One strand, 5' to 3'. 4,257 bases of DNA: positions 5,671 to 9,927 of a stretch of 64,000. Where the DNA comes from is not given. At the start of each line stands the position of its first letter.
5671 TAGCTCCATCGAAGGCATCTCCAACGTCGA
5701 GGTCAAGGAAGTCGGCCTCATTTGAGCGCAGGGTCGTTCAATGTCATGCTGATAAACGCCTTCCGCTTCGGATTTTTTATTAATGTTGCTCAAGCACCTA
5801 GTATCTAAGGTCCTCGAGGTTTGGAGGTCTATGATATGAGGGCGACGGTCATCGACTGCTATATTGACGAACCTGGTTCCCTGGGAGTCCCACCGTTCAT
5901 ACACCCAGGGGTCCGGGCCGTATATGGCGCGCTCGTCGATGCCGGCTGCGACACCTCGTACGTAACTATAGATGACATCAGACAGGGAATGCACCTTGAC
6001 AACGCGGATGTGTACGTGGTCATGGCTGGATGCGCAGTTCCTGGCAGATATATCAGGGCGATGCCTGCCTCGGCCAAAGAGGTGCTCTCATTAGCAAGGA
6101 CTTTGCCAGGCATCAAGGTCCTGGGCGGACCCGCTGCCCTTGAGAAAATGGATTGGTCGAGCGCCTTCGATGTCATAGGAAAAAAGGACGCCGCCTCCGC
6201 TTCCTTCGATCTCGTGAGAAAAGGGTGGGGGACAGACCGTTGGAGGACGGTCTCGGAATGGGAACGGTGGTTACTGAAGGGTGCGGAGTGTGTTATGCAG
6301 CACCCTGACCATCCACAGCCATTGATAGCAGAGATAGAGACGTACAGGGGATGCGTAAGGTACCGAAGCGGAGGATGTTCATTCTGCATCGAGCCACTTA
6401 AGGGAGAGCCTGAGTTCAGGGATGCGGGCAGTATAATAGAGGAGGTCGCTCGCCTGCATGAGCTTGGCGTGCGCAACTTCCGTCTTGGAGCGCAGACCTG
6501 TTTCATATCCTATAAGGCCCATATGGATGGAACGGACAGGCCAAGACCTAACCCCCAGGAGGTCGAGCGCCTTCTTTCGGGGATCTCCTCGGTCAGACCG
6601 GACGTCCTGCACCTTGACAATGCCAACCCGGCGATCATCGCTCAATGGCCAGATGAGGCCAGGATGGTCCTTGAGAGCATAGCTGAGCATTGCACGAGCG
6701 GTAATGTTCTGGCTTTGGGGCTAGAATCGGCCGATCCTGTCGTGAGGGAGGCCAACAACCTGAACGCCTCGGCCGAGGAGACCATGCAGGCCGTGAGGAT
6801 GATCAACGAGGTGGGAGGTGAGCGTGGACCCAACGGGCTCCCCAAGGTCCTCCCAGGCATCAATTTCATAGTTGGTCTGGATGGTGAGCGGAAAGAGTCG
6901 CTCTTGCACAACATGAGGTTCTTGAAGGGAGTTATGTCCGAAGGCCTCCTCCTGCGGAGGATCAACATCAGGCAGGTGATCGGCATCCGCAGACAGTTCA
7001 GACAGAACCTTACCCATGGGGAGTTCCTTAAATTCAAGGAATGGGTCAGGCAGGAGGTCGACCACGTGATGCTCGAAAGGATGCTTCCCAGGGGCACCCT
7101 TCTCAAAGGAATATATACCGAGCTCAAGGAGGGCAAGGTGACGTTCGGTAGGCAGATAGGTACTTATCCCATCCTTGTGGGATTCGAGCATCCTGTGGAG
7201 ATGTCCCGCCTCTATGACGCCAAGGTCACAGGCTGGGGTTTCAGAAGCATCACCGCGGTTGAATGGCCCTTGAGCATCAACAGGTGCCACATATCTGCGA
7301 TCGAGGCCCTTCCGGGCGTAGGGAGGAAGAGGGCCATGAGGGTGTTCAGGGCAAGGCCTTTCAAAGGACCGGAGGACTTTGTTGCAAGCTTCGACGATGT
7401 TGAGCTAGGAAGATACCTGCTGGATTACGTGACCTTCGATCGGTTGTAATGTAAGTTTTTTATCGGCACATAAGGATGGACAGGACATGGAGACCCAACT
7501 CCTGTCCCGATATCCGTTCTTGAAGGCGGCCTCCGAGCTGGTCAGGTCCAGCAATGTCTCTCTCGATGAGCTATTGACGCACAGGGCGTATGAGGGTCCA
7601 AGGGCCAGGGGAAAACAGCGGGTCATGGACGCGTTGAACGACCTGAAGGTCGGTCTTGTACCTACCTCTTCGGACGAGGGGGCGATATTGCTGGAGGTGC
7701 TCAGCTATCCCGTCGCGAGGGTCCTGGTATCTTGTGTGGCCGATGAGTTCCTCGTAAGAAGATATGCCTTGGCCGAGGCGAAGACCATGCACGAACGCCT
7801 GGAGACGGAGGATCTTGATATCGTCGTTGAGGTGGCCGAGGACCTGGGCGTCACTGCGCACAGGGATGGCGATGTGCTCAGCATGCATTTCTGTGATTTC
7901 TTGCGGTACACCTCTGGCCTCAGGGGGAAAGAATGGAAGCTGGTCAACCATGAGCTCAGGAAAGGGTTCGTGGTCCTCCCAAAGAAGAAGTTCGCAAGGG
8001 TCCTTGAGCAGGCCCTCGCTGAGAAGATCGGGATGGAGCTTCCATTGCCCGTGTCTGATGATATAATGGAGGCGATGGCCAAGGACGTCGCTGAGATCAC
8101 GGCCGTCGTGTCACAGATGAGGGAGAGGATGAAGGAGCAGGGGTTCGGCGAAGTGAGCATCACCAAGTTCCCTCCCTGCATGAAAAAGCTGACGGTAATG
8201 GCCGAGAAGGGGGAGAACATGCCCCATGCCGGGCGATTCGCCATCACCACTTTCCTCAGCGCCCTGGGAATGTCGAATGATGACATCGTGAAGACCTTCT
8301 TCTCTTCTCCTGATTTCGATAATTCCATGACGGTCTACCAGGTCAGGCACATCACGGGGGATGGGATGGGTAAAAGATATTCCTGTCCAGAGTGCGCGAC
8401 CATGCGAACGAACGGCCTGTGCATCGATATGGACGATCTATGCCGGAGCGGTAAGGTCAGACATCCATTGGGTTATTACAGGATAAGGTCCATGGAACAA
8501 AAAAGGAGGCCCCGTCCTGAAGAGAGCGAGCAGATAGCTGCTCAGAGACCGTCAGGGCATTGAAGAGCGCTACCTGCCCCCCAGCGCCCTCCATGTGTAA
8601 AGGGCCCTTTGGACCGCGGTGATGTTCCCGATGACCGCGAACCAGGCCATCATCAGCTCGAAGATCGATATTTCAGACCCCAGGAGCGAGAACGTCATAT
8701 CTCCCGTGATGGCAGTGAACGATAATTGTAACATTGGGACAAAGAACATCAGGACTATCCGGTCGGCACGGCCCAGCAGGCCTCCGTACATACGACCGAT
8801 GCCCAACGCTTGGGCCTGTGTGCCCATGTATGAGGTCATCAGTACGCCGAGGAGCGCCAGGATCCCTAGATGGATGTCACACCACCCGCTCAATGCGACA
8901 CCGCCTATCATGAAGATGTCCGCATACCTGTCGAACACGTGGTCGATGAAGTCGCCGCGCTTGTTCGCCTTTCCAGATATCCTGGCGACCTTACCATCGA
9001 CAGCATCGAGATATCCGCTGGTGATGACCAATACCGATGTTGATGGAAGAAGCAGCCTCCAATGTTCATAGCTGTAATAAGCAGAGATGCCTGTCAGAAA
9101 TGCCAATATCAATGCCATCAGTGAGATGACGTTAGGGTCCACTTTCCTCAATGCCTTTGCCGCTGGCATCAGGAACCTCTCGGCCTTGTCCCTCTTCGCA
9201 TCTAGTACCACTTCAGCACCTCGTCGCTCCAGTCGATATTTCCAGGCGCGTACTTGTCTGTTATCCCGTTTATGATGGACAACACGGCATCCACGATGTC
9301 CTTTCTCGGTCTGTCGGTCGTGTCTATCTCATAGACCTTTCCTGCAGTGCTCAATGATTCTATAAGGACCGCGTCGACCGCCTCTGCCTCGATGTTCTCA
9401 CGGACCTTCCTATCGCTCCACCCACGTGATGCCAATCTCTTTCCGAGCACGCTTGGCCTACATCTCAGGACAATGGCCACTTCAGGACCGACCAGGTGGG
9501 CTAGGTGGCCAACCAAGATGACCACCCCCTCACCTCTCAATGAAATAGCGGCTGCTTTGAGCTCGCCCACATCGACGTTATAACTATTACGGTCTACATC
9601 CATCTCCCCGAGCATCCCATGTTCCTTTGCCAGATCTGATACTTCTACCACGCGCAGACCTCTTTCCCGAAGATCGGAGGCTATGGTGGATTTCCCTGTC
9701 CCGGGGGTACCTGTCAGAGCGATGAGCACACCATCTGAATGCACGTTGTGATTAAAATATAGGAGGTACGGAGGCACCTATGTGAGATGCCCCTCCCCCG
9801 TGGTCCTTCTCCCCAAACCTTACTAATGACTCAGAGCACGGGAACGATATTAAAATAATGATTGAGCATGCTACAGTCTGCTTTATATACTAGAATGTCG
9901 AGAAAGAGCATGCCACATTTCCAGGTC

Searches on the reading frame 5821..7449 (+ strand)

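Call 57: search_protein_families(library=pfam, proteins=[window:5821-7449:+])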
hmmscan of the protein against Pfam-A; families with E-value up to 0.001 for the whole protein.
window:5821-7449:+ (542 aa): 1 family
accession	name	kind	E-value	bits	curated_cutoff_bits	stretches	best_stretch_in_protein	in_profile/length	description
PF04055.27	Radical_SAM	-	4.2e-10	40.5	29.5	1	173-368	2-166/166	Radical SAM superfamily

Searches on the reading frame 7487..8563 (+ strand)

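Call 57: search_protein_families(library=pfam, proteins=[window:7487-8563:+])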
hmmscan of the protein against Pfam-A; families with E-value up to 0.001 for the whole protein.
window:7487-8563:+ (358 aa): 1 family
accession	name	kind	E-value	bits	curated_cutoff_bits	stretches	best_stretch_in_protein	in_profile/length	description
PF04104.19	DNA_primase_lrg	-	1.9e-31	109.8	22.4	1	132-319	4-254/266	Eukaryotic and archaeal DNA primase, large subunit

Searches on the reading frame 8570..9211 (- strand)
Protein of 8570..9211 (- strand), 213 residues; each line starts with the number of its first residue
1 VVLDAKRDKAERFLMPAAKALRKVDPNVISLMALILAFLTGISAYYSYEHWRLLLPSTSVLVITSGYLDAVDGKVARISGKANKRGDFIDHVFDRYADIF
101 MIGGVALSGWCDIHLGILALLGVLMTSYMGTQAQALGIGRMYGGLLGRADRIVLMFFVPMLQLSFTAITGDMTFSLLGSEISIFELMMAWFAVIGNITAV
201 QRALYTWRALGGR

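Call 57: search_protein_families(library=pfam, proteins=[window:8570-9211:-])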
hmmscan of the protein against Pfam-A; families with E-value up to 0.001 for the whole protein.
window:8570-9211:- (213 aa): 1 family
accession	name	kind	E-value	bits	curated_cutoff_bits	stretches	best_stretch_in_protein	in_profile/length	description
PF01066.26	CDP-OH_P_transf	-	2.8e-09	38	22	1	26-184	4-138/152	CDP-alcohol phosphatidyltransferase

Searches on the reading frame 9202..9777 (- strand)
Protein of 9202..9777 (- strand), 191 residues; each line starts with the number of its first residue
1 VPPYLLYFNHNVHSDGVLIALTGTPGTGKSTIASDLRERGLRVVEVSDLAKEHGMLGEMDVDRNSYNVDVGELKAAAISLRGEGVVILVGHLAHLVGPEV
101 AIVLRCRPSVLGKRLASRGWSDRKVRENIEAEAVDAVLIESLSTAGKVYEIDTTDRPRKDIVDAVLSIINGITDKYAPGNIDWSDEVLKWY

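Call 57: search_protein_families(library=pfam, proteins=[window:9202-9777:-])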
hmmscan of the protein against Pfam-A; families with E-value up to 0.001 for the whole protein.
window:9202-9777:- (191 aa): 5 families
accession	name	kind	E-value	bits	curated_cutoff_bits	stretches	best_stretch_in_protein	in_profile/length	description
PF13238.12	AAA_18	-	1.7e-25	90.3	29.4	1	19-134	1-127/128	AAA domain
PF13521.12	AAA_28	-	1.1e-05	26.2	27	1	19-45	2-29/164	AAA domain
PF07728.20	AAA_5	-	0.00012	22.5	22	0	21-88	4-71/139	AAA domain (dynein-related subfamily)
PF01121.26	CoaE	-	0.00052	20.2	27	1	18-53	2-37/180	Dephospho-CoA kinase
PF13207.12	AAA_17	-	0.0006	20.5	27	0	22-93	1-81/136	AAA domain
